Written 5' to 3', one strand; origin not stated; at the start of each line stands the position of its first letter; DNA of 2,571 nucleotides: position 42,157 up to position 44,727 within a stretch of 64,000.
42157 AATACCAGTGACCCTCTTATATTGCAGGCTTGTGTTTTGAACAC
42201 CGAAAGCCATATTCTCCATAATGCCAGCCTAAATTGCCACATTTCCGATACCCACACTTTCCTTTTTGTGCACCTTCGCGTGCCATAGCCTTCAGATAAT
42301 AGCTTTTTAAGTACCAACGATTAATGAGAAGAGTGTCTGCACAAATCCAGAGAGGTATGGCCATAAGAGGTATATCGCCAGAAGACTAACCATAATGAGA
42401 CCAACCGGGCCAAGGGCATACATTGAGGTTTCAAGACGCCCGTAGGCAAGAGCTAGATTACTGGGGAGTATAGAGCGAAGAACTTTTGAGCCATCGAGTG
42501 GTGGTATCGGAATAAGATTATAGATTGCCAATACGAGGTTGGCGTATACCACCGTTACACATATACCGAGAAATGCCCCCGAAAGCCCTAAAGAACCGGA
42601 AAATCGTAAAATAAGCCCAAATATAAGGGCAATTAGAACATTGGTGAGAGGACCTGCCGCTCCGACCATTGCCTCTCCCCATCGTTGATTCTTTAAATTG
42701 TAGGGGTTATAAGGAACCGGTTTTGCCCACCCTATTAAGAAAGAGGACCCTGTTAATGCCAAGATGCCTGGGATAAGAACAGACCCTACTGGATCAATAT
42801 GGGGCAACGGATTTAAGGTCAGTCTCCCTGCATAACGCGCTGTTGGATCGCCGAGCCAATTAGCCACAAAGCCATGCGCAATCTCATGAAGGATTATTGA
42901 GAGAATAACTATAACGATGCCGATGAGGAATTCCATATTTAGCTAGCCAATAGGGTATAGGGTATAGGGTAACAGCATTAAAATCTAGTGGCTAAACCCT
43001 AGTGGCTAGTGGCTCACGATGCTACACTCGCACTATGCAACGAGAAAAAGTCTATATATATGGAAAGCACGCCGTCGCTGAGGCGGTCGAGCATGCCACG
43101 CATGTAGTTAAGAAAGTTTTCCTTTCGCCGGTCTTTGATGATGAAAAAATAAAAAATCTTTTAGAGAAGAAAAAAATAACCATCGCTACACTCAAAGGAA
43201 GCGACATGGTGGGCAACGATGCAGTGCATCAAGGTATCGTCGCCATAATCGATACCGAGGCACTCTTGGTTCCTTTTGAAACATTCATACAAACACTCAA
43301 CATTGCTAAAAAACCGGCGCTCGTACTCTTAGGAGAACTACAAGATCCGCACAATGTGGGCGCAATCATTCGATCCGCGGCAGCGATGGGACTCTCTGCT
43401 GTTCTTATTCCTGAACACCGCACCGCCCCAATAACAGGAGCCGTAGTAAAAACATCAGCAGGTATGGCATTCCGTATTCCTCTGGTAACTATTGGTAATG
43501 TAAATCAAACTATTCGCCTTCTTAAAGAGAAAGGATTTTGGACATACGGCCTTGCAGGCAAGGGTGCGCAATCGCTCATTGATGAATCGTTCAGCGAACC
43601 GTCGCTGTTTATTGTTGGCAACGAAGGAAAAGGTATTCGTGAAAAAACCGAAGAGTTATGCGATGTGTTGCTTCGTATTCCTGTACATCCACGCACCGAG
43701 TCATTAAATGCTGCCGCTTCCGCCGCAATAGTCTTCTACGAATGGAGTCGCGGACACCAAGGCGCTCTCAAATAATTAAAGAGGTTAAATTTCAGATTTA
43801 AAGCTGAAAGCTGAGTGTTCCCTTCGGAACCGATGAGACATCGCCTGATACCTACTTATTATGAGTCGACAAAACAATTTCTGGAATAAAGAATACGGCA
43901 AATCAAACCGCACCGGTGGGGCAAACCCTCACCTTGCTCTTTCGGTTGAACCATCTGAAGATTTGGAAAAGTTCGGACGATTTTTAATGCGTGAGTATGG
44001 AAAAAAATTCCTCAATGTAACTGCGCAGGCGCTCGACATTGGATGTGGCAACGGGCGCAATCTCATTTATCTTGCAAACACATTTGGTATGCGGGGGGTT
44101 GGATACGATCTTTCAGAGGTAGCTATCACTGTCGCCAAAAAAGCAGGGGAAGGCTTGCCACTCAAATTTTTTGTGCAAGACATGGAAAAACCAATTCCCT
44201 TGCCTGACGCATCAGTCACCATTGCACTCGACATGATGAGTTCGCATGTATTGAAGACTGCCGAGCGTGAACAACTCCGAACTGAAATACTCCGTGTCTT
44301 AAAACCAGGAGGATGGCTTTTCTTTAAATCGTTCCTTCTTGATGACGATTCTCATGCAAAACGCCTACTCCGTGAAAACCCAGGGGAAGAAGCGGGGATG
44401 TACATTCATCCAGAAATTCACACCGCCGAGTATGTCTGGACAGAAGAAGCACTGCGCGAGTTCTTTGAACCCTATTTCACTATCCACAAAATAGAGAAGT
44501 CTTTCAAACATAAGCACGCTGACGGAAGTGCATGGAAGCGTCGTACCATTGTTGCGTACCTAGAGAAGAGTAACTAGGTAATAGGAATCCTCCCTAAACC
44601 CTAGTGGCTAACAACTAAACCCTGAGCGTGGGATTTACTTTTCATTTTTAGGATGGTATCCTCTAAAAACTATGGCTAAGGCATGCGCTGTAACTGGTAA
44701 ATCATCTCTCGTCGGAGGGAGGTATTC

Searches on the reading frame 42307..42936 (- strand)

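Call 32: search_protein_families(library=pfam, proteins=[window:42307-42936:-], max_evalue=0.01)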
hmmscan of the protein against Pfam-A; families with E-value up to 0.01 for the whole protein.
window:42307-42936:- (209 aa): 1 family
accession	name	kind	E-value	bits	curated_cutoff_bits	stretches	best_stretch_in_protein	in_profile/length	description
PF02163.28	Peptidase_M50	-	6.2e-14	52.3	27.2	2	127-158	164-195/221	Peptidase family M50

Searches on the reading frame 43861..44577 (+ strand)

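Call 32: search_protein_families(library=pfam, proteins=[window:43861-44577:+], max_evalue=0.01)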
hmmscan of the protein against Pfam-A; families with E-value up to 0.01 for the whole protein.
window:43861-44577:+ (238 aa): 9 families
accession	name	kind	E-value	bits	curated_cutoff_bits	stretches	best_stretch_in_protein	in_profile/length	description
PF08241.18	Methyltransf_11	-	1.2e-18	68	21.2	1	58-155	1-95/95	Methyltransferase domain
PF13649.12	Methyltransf_25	-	2.9e-18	66.8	27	1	58-151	2-97/97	Methyltransferase domain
PF13847.12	Methyltransf_31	-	3.4e-11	43.5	27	1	56-159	6-113/145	Methyltransferase domain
PF13489.12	Methyltransf_23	-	1.4e-09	38.3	27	1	51-176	20-135/164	Methyltransferase domain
PF08242.18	Methyltransf_12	-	3.8e-08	34.4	30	1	58-153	1-98/98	Methyltransferase domain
PF07021.18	MetW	-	0.00062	19.9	21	1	51-93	11-53/193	Methionine biosynthesis protein MetW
PF03848.20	TehB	-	0.0018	18.2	20.4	1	55-94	32-70/193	Tellurite resistance protein TehB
PF07757.19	AdoMet_MTase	-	0.0037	17.9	27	1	55-85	63-92/115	Predicted AdoMet-dependent methyltransferase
PF02353.26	CMAS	-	0.0082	15.9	27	0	50-95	59-104/273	Mycolic acid cyclopropane synthetase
